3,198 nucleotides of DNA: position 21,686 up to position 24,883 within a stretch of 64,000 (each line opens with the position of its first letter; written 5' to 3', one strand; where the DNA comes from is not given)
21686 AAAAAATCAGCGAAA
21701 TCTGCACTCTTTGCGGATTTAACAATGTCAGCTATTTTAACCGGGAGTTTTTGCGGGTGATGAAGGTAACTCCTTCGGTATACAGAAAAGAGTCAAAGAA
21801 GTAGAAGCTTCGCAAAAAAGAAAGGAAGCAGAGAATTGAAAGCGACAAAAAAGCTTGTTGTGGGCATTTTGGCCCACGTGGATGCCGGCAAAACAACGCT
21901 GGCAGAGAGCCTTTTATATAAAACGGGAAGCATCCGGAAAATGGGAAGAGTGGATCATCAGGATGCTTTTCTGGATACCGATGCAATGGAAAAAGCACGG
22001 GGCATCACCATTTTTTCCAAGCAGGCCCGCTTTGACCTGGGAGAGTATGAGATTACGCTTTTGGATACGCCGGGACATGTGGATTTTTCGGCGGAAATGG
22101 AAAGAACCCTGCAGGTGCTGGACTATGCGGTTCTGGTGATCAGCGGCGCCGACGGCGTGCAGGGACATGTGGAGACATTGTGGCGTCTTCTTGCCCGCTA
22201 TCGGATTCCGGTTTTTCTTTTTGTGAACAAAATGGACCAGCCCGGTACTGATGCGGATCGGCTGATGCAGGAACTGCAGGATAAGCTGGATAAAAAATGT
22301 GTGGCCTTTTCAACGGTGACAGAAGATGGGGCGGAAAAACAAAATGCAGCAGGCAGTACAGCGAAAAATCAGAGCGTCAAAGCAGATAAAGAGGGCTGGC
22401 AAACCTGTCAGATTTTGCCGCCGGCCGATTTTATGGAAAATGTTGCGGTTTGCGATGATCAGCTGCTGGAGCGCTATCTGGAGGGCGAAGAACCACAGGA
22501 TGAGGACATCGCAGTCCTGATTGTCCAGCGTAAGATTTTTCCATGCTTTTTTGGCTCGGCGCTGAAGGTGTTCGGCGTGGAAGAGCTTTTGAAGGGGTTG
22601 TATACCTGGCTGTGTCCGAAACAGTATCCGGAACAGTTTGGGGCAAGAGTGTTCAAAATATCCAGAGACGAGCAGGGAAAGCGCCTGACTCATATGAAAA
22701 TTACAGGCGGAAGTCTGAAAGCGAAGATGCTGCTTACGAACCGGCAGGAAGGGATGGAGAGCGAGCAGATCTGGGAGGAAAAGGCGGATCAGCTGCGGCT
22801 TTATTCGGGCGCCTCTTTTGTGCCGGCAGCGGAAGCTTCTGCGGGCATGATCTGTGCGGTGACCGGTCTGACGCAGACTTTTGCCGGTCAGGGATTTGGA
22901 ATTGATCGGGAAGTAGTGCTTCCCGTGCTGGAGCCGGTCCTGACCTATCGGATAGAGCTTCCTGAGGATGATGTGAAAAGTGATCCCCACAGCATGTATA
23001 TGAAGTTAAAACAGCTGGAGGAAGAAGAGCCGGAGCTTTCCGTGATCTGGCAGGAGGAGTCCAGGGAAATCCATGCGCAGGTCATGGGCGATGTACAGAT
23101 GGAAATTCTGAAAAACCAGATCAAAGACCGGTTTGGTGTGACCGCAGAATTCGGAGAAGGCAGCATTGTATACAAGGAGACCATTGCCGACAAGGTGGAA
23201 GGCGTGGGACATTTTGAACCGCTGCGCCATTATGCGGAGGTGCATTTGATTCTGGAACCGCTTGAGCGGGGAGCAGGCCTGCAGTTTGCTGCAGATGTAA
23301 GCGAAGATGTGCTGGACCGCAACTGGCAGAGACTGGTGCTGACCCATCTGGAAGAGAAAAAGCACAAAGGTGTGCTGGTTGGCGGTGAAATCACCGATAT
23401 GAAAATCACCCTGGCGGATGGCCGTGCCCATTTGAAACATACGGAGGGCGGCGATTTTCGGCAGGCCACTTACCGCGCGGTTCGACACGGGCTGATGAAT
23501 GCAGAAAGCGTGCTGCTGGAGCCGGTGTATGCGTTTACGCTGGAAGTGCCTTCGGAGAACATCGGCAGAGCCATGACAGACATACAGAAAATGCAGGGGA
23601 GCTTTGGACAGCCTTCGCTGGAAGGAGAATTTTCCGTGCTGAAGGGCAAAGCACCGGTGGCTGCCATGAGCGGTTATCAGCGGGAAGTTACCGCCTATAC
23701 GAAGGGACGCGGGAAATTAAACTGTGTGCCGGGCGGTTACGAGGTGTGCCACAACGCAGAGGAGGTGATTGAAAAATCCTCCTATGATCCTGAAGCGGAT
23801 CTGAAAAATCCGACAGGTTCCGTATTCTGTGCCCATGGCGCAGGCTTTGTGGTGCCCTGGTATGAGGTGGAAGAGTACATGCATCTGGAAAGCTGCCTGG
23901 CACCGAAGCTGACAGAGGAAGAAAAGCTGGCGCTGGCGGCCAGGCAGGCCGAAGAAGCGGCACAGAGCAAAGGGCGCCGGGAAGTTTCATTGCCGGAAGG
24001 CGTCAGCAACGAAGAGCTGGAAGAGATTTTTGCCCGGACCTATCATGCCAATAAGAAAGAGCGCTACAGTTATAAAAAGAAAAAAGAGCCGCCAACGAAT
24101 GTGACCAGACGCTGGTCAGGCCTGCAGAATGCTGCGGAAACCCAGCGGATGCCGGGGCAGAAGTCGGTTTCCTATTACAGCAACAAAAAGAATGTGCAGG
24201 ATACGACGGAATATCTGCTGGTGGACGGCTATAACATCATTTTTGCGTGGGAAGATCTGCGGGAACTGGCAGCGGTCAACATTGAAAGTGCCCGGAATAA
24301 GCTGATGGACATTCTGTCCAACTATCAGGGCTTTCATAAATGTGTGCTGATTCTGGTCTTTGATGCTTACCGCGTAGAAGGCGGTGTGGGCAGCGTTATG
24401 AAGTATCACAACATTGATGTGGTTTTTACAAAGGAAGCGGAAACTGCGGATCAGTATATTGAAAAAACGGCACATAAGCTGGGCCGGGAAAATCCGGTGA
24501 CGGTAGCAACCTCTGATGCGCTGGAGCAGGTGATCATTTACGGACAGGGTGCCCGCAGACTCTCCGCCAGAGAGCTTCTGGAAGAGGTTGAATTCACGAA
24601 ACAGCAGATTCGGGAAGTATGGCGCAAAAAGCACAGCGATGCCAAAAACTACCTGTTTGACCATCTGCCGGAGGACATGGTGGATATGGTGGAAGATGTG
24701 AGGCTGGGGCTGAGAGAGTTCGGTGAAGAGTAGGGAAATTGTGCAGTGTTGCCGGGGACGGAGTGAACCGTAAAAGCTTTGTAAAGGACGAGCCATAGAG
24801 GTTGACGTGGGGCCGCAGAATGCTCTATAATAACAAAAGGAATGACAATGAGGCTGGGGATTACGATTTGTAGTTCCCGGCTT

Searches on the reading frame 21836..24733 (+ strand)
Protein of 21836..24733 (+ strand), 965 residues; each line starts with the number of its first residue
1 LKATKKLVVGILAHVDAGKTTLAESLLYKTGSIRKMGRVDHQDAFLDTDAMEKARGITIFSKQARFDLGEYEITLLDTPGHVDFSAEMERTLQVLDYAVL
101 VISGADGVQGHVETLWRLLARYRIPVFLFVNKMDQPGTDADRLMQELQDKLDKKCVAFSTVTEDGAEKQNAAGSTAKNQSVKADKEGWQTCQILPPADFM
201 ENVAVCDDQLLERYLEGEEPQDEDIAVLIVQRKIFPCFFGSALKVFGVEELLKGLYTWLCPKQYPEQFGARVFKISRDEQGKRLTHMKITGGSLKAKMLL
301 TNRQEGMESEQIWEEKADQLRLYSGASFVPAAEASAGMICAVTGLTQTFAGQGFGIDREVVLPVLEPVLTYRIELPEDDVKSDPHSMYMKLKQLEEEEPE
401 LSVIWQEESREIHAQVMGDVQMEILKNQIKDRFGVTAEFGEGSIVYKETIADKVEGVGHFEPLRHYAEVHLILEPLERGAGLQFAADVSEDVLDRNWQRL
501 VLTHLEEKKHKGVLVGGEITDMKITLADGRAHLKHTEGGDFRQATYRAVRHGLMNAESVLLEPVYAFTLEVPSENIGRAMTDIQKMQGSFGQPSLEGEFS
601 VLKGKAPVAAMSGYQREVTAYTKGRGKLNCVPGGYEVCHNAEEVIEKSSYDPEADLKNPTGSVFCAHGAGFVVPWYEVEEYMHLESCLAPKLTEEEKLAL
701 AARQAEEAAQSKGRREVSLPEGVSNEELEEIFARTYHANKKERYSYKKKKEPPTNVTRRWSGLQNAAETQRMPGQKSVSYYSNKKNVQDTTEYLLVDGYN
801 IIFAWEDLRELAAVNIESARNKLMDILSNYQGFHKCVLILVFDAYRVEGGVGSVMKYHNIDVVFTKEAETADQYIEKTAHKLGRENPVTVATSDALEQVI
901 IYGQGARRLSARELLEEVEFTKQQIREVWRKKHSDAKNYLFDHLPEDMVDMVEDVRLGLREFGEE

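Call 98: search_protein_families(library=pfam, proteins=[window:21836-24733:+], max_evalue=0.001)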
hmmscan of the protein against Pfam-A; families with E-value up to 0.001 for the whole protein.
window:21836-24733:+ (965 aa): 7 families
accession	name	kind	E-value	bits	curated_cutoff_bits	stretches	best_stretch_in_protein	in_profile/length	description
PF05991.17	NYN_YacP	-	7.3e-53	179.4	24.6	1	794-956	1-165/166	YacP-like NYN domain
PF00009.33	GTP_EFTU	-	2.5e-52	177.7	26.5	1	8-258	5-185/188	Elongation factor Tu GTP binding domain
PF00679.30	EFG_C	-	3.1e-19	69.2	27.9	1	559-640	1-83/89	Elongation factor G C-terminus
PF03764.24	EFG_IV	-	1.7e-18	67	24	1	443-556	2-120/121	Elongation factor G, domain IV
PF14492.12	EFG_III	-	2.6e-08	34.2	27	1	366-440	3-74/75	Elongation Factor G, domain III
PF22042.2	EF-G_D2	-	0.00013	22.4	27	1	268-350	2-77/84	Elongation factor G domain 2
PF01926.29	MMR_HSR1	-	0.00023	21.7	21.9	0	16-132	9-113/113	50S ribosome-binding GTPase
